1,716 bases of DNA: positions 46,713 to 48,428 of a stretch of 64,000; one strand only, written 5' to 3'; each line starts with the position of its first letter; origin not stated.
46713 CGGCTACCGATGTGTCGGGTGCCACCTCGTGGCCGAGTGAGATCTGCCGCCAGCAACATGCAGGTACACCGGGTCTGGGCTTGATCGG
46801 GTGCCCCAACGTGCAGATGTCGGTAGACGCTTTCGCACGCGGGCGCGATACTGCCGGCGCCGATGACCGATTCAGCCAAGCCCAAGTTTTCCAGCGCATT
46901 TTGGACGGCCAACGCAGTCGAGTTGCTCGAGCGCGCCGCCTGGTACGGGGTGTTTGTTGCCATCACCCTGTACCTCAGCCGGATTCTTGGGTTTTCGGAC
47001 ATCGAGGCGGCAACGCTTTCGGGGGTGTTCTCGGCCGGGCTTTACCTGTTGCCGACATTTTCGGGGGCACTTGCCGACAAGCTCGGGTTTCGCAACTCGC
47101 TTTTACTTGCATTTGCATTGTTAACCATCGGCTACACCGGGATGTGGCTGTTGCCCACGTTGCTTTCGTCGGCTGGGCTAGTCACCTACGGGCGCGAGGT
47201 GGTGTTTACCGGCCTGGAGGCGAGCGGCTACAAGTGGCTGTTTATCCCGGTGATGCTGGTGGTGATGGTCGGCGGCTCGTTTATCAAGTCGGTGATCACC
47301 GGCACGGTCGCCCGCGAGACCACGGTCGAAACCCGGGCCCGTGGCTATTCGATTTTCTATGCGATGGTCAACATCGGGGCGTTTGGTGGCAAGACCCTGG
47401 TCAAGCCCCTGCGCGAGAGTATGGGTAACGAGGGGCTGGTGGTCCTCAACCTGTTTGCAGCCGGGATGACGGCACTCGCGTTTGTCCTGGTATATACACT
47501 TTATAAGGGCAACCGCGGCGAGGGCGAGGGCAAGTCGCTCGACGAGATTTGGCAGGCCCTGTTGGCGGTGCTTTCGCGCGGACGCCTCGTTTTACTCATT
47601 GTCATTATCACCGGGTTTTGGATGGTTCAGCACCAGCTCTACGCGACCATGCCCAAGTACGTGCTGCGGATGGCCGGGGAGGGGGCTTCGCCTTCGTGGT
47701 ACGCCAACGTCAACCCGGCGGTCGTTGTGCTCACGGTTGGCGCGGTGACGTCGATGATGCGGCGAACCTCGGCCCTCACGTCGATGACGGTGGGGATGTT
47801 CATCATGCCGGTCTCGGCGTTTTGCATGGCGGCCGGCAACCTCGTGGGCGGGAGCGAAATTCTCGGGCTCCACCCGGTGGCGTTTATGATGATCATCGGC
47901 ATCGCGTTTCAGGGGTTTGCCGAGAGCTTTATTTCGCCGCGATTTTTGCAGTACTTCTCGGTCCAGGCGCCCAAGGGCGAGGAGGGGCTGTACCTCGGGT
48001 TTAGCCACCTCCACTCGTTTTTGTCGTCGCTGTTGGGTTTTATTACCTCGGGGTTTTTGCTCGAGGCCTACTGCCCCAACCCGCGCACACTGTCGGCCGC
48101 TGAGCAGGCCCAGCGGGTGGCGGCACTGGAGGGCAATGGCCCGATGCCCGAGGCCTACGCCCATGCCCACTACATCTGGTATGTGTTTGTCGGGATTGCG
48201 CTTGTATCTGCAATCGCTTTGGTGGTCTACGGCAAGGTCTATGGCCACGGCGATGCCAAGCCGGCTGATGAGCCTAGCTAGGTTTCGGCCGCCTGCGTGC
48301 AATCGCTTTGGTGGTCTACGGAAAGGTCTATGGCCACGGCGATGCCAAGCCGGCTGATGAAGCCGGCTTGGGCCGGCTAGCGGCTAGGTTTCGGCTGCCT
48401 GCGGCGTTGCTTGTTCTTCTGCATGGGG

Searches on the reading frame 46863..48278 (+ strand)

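Call 83: search_protein_families(library=pfam, proteins=[window:46863-48278:+], max_evalue=0.001)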
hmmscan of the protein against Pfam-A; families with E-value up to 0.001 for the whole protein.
window:46863-48278:+ (472 aa): 4 families
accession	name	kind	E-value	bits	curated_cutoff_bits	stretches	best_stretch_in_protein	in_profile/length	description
PF07690.21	MFS_1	-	2.6e-17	63.2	33.4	2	22-325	7-288/347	Major Facilitator Superfamily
PF00854.27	PTR2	-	1.7e-10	40.8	27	1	242-401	204-381/392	POT family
PF13347.12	MFS_2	-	0.00014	21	27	0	12-168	225-361/427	MFS/sugar transport protein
PF03137.26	OATP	-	0.00044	19.1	25.8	1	339-456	132-237/545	Organic Anion Transporter Polypeptide (OATP) family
